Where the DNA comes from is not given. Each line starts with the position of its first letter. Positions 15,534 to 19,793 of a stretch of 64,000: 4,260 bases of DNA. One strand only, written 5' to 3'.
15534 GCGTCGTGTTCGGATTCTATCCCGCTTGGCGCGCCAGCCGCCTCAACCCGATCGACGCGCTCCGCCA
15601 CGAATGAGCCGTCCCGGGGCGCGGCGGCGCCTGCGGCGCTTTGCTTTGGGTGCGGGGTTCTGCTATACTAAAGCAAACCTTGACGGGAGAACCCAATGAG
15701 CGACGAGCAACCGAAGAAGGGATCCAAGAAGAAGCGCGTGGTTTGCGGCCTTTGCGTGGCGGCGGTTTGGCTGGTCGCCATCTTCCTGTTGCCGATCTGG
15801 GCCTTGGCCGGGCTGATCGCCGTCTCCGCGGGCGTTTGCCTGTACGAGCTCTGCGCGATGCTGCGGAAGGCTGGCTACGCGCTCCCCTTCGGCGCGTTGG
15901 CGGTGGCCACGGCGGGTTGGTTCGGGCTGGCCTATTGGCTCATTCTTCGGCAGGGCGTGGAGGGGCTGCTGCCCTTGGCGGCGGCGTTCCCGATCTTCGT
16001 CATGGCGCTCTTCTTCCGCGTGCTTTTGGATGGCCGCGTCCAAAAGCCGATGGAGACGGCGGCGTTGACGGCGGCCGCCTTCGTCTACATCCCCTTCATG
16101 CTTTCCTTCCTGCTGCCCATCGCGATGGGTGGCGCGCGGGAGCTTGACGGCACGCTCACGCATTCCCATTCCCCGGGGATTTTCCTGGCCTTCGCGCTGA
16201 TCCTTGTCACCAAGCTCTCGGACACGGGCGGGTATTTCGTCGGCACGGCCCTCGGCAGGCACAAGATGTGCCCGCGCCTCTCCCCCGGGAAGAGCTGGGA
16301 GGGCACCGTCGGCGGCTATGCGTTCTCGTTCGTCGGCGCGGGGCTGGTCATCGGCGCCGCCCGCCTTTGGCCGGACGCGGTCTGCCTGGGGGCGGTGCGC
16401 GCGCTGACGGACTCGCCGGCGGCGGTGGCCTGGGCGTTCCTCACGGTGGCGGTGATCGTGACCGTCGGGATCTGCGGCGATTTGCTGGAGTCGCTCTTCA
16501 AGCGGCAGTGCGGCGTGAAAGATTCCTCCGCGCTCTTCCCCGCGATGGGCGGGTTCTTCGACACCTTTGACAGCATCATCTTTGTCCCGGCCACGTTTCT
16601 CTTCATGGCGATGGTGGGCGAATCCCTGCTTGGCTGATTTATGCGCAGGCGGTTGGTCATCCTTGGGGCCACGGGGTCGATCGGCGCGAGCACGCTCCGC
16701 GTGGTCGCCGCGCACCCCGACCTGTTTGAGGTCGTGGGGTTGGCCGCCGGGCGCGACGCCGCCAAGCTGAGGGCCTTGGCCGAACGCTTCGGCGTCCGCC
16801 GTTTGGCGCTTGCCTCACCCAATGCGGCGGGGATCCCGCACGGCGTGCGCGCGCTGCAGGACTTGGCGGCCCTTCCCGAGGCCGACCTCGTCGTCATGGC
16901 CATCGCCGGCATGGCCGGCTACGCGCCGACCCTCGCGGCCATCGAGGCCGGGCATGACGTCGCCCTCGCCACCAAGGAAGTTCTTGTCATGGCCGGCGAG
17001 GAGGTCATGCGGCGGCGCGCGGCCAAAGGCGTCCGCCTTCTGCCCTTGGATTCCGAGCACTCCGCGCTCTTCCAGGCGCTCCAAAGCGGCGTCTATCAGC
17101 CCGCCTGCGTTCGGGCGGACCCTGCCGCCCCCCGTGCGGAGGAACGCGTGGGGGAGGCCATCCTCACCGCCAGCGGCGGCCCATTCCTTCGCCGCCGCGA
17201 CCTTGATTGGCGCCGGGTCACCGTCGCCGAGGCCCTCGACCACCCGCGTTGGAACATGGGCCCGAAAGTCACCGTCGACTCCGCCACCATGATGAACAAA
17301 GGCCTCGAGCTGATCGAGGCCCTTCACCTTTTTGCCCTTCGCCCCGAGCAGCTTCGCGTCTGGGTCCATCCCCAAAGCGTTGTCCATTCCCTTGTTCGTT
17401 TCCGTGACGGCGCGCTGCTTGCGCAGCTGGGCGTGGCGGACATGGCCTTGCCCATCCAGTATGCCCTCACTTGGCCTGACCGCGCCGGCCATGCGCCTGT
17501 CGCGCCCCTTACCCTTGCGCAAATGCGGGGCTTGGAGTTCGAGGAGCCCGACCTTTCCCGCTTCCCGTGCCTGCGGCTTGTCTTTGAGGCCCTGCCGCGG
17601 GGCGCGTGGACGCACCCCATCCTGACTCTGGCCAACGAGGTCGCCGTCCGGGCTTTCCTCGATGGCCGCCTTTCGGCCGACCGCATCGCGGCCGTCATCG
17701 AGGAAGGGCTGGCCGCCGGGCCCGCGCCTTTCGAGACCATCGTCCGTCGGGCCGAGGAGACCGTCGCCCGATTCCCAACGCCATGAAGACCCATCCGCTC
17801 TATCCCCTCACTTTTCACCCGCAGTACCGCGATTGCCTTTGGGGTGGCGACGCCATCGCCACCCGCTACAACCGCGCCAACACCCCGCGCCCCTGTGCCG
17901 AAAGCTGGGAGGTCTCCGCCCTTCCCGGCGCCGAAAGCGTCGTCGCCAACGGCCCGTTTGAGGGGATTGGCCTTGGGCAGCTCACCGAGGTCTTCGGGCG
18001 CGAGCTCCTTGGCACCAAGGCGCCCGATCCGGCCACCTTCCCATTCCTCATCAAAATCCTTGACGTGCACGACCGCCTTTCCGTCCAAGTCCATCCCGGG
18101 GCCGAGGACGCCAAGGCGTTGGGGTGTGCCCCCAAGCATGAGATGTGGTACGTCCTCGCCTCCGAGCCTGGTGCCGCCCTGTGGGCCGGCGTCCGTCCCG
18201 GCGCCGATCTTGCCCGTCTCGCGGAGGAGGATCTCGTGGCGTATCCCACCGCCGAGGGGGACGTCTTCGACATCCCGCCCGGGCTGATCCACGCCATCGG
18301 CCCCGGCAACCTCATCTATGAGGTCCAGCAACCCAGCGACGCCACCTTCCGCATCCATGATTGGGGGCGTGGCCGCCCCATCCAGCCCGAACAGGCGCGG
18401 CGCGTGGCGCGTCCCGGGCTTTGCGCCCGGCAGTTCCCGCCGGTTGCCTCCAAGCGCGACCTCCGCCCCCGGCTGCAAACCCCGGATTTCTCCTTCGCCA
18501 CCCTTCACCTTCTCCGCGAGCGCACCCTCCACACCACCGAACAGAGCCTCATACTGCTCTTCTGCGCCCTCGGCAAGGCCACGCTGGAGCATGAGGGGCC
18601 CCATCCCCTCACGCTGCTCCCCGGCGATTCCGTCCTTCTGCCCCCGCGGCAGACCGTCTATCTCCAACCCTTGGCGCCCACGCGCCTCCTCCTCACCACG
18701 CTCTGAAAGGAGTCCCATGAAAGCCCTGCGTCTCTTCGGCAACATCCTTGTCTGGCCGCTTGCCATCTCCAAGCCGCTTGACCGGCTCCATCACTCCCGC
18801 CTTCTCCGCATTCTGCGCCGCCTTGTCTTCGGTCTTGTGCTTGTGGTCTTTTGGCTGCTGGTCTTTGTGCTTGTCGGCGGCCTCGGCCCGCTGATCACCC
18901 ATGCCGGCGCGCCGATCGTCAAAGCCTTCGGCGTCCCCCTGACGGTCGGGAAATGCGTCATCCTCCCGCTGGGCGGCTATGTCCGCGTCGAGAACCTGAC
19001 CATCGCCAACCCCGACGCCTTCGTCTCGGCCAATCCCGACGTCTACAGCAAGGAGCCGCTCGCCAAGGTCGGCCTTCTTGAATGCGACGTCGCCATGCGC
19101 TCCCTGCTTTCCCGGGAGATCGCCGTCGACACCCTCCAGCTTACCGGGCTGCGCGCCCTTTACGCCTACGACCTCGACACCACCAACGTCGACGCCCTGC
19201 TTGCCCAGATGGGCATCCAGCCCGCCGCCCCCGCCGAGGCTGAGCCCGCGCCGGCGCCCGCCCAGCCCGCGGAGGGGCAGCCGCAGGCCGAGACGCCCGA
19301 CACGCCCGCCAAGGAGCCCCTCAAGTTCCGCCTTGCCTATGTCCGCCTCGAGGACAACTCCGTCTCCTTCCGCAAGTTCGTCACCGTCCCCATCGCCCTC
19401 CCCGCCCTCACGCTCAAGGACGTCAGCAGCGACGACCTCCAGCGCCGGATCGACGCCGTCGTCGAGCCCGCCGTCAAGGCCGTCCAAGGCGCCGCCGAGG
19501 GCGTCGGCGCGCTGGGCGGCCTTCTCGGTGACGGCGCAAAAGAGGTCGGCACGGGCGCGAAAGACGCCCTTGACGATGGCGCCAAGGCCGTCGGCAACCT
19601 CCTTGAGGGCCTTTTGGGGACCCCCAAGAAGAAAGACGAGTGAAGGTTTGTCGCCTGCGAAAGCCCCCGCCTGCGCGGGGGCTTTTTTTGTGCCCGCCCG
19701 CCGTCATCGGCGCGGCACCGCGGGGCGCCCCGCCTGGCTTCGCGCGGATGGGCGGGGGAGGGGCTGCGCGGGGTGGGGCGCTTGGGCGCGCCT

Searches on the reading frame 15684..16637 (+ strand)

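Call 10: search_protein_families(library=pfam, proteins=[window:15684-16637:+])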
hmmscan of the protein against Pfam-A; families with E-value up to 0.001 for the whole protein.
window:15684-16637:+ (317 aa): 1 family
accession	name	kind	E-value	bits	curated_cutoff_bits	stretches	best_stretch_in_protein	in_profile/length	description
PF01148.25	CTP_transf_1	-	7.8e-45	154.2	24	1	16-308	1-260/264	Cytidylyltransferase family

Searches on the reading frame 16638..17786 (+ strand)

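Call 10: search_protein_families(library=pfam, proteins=[window:16638-17786:+])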
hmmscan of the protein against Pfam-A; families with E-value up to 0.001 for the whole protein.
window:16638-17786:+ (382 aa): 5 families
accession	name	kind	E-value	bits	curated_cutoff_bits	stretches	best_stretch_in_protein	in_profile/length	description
PF08436.17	DXP_redisom_C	-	2.9e-31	107.9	26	1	134-232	1-84/84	1-deoxy-D-xylulose 5-phosphate reductoisomerase C-terminal domain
PF02670.22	DXP_reductoisom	-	2.1e-29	103.3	21.7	1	6-120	1-129/129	1-deoxy-D-xylulose 5-phosphate reductoisomerase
PF13288.12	DXPR_C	-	1e-27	97.1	27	1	264-360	1-93/115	DXP reductoisomerase C-terminal domain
PF01408.29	GFO_IDH_MocA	-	2.4e-06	28.6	24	1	5-108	2-89/120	Oxidoreductase family, NAD-binding Rossmann fold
PF03435.24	Sacchrp_dh_NADP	-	0.00037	21.3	25.1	1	7-106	2-93/129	Saccharopine dehydrogenase NADP binding domain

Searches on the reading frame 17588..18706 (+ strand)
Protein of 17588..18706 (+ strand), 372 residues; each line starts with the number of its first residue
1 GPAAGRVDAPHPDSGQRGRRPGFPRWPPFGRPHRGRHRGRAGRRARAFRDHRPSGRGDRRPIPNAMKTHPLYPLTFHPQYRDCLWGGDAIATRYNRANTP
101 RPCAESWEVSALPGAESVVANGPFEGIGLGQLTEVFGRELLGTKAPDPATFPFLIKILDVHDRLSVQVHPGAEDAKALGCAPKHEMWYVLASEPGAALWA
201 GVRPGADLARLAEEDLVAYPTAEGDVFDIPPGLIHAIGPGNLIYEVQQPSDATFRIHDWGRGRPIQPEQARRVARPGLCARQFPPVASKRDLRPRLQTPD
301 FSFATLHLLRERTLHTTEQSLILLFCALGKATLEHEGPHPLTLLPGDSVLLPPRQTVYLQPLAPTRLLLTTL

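Call 10: search_protein_families(library=pfam, proteins=[window:17588-18706:+])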
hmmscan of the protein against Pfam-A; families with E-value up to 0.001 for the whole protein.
window:17588-18706:+ (372 aa): 2 families
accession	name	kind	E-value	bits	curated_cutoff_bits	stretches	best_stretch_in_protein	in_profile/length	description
PF20511.4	PMI_typeI_cat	-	1.1e-12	48.7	22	1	77-179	5-111/143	Phosphomannose isomerase type I, catalytic domain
PF21621.3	MPI_cupin_dom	-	4.1e-05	23.9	27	1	298-353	8-61/79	Mannose-6-phosphate isomerase, cupin domain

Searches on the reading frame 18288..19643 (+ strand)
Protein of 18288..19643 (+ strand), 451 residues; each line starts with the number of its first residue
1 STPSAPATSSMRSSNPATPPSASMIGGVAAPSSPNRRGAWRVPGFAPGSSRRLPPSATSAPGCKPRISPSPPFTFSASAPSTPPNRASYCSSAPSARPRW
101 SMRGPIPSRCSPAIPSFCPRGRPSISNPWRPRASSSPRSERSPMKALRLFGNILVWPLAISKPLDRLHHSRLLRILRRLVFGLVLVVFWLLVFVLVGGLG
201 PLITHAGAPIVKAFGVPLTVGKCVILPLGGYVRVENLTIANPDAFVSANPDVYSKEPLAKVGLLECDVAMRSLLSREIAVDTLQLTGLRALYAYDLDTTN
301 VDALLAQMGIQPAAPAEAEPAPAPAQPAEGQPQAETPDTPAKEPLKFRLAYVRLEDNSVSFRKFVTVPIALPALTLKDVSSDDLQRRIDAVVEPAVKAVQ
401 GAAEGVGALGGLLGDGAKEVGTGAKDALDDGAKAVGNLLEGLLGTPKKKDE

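Call 10: search_protein_families(library=pfam, proteins=[window:18288-19643:+])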
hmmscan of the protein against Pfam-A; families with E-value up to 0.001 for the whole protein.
window:18288-19643:+ (451 aa): 1 family
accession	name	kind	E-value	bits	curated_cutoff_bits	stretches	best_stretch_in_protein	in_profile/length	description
PF05359.17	DUF748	-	1.1e-08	34.1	50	1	176-363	14-168/1037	Domain of Unknown Function (DUF748)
